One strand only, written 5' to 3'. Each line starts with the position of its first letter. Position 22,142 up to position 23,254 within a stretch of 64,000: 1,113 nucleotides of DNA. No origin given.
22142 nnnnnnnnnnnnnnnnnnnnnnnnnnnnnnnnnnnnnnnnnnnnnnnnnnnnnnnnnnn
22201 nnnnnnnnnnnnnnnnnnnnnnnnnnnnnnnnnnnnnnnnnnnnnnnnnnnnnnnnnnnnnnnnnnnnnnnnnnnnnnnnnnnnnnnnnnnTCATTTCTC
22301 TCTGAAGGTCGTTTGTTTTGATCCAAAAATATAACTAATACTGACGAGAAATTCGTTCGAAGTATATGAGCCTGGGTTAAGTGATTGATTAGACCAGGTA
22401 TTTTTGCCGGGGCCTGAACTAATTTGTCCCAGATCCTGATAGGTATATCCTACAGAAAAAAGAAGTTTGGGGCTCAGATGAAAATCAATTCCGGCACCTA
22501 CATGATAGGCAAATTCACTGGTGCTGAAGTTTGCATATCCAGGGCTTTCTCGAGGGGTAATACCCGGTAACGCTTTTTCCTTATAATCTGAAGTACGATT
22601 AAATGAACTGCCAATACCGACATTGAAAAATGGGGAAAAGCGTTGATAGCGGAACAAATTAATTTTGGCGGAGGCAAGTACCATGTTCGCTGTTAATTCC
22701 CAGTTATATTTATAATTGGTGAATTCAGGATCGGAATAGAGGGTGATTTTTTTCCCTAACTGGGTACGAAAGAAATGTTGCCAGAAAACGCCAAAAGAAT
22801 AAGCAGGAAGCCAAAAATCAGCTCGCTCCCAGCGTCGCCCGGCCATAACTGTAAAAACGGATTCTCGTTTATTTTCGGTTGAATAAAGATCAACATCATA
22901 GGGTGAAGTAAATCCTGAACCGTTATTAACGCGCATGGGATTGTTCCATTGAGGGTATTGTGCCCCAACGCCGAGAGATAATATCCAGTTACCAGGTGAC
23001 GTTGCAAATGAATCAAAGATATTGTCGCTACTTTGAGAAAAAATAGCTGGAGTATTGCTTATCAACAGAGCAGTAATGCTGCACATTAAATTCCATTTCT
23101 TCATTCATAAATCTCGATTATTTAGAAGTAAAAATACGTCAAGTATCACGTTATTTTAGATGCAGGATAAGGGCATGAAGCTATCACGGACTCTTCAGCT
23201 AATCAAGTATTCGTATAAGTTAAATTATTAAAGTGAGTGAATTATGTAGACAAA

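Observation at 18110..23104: Compact three-gene operon: beta-barrel OMP + Ig-repeat/thaumatin-like exoprotein + di-iron/acyltransferase fusion enzyme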

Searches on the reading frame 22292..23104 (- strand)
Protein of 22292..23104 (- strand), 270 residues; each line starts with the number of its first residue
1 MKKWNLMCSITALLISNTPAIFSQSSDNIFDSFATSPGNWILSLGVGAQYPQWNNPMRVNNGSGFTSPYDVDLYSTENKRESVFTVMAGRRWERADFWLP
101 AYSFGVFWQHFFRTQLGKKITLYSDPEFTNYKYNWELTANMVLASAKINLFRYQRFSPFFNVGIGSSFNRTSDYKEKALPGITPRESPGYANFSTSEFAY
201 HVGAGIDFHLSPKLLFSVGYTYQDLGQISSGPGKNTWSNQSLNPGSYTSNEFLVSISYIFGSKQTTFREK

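Call 3: search_protein_families(library=pfam, proteins=[window:22292-23104:-], max_evalue=1)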
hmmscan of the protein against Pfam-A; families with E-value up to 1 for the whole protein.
window:22292-23104:- (270 aa): 5 families
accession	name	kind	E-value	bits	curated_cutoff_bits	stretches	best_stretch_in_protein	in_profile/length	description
PF13505.12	OMP_b-brl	-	1.3e-09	38.9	28.7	1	124-260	75-175/175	Outer membrane protein beta-barrel domain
PF09411.16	PagL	-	0.0044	17.6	23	1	104-223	3-112/136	Lipid A 3-O-deacylase (PagL)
PF24527.1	Ig-like_Pom152_9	-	0.025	15.3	27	1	197-230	9-42/80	Nucleoporin pom152-like, ninth immunoglobulin-like domain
PF02530.20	Porin_2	-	0.058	13.2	22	1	194-243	300-349/357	Porin subfamily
PF02462.21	Opacity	-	0.061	13.9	21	1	155-230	45-110/126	Opacity family porin protein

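Call 4: search_protein_families(library=ncbifam, proteins=[window:22292-23104:-], max_evalue=1)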
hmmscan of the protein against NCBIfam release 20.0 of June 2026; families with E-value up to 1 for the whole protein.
window:22292-23104:- (270 aa): 1 family
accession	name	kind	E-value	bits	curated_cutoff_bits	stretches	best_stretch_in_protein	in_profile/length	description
NF052636.1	Rick_Adr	subfamily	0.00015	21.5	210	1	136-255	105-219/224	adhesin Adr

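Call 49: find_homologous_proteins(query=window:22292-23104:-)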
Query window:22292-23104:- (270 aa): 43 proteins with E <= 0.001 among 279 candidates.
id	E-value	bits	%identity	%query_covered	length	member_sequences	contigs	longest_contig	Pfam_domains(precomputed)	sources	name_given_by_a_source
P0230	6.7e-181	618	100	100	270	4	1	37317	PF13505.13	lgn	-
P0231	1.5e-110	387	62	100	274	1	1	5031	PF13505.13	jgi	jgi:opacity protein-like surface antigen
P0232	4.3e-110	385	65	97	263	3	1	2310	PF13505.13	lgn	-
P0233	4.5e-108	379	64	96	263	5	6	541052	PF13505.13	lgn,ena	-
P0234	3.0e-107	376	63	94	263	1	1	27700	PF13505.13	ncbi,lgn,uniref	ncbi:outer membrane protein [Legionella sp.]|uniref:outer membrane protein n=1 Tax=Legionella sp. Ta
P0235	1.7e-105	370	62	96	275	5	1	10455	PF13505.13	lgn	-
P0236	2.1e-105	370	62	96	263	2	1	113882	PF13505.13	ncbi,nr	ncbi:MAG: outer membrane beta-barrel protein [Legionella sp.]|nr:outer membrane beta-barrel protein 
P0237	1.0e-103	364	61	97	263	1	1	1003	PF13505.13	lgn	-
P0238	1.1e-103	364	63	97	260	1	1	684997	PF13505.13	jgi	jgi:opacity protein-like surface antigen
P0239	2.2e-103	363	62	93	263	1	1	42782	PF13505.13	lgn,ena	-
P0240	6.3e-103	362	60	97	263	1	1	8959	PF13505.13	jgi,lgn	jgi:opacity protein-like surface antigen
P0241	7.0e-103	362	60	97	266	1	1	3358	PF13505.13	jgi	jgi:opacity protein-like surface antigen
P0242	2.7e-102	360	60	97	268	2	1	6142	-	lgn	-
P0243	1.1e-99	351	59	93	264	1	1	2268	PF13505.13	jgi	jgi:opacity protein-like surface antigen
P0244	1.2e-99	351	58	97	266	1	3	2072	PF13505.13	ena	-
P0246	2.2e-95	337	60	95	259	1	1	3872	PF13505.13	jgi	jgi:opacity protein-like surface antigen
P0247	8.5e-95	335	58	97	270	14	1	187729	PF13505.13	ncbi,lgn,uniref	ncbi:MAG: hypothetical protein LEGION0403_FIIPPAGN_00129 [Legionella sp.]|uniref:outer membrane prot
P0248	3.0e-92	327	56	98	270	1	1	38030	PF13505.13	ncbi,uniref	ncbi:MAG: outer membrane beta-barrel protein [Legionella sp.]|uniref:outer membrane protein n=1 Tax=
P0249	3.6e-91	323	57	96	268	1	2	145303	PF13505.13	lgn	-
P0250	4.7e-90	320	55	100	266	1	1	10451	PF13505.13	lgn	-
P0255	9.4e-86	305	53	99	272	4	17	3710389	PF13505.13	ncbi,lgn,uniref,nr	ncbi:hypothetical protein OQJ18_05950 [Fluoribacter dumoffii]|uniref:Opacity protein and related sur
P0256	8.8e-85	302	63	77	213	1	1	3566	PF13505.13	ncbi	-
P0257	2.1e-84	301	52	96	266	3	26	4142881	-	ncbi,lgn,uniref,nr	ncbi:hypothetical protein B0B39_17485 [Legionella longbeachae]|uniref:outer membrane protein n=1 Tax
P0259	9.9e-83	296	52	96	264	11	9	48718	PF13505.13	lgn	-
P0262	1.8e-79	285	56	83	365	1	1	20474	PF05036.19,PF13505.13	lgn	-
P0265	2.5e-68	248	45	91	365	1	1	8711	PF05036.19,PF13505.13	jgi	jgi:opacity protein-like surface antigen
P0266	3.9e-66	241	43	98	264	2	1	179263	PF13505.13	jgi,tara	jgi:opacity protein-like surface antigen|tara:strand:+ start:116269 stop:117063 length:795 start_cod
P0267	3.3e-63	232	45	84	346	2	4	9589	PF05036.19,PF13505.13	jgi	-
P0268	6.8e-61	224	49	82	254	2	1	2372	PF13505.13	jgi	-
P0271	2.4e-48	183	41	82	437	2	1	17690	PF13505.13,PF03797.26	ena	-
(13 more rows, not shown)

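Call 51: find_encoding_contigs(protein=P0257, flank=7000, max_places=1)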
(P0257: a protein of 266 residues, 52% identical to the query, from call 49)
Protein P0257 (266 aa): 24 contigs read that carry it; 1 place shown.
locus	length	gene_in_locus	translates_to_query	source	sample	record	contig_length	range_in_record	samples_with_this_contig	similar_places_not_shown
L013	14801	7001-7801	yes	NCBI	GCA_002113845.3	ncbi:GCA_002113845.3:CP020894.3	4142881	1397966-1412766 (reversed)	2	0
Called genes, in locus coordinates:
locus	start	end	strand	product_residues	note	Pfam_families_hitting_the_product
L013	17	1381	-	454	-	PF01406:tRNA-synt_1e, PF01921:tRNA-synt_1f (faint), PF09334:tRNA-synt_1g, PF00133:tRNA-synt_1 (weak), PF09334:tRNA-synt_1g (weak), PF09190:DALR_2, PF23493:CysS_C (faint)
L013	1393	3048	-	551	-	PF00749:tRNA-synt_1c, PF03950:tRNA-synt_1c_C, PF20974:tRNA-synt_1c_C2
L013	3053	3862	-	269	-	PF00290:Trp_syntA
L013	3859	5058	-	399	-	PF00291:PALP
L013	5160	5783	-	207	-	PF00697:PRAI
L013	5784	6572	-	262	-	PF01416:PseudoU_synth_1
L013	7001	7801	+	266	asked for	-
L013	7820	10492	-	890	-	-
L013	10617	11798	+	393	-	PF13606:Ank_3 (faint), PF24521:Ank_KRIT1 (faint), PF12796:Ank_2, PF13857:Ank_5 (weak), PF13637:Ank_4, PF12796:Ank_2, PF00023:Ank (weak), PF13857:Ank_5 (weak)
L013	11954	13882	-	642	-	-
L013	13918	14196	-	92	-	PF25800:FimV_N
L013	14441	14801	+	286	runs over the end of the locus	PF00763:THF_DHG_CYH, PF02882:THF_DHG_CYH_C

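Call 52: find_encoding_contigs(protein=P0266, flank=7000, max_places=1)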
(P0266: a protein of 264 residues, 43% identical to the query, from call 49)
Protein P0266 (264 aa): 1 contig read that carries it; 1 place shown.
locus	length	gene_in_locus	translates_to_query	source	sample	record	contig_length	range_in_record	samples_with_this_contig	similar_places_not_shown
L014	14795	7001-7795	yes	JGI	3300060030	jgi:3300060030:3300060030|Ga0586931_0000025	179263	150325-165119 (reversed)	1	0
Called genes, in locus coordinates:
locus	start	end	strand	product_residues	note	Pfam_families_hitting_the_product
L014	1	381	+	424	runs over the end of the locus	PF08245:Mur_ligase_M (weak), PF02875:Mur_ligase_C, PF27239:FOL3_C (weak)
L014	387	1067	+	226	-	PF05036:SPOR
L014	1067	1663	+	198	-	PF02674:Colicin_V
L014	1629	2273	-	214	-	PF01467:CTP_transf_like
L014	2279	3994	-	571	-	PF00390:malic, PF03949:Malic_M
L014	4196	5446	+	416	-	PF13645:YkuD_2, PF26746:DUF8248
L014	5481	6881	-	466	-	-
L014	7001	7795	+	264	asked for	PF13505:OMP_b-brl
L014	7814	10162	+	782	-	PF00314:Thaumatin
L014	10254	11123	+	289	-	PF10895:DUF2715 (weak)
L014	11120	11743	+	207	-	-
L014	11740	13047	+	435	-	PF27533:CapK_C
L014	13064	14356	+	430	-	PF02321:OEP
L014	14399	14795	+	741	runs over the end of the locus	PF13567:DUF4131, PF03772:Competence, PF00753:Lactamase_B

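Call 84: search_protein_families(library=padloc, proteins=[window:22292-23104:-], max_evalue=0.01)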
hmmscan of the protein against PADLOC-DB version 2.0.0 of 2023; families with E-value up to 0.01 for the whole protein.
window:22292-23104:- (270 aa): 0 families
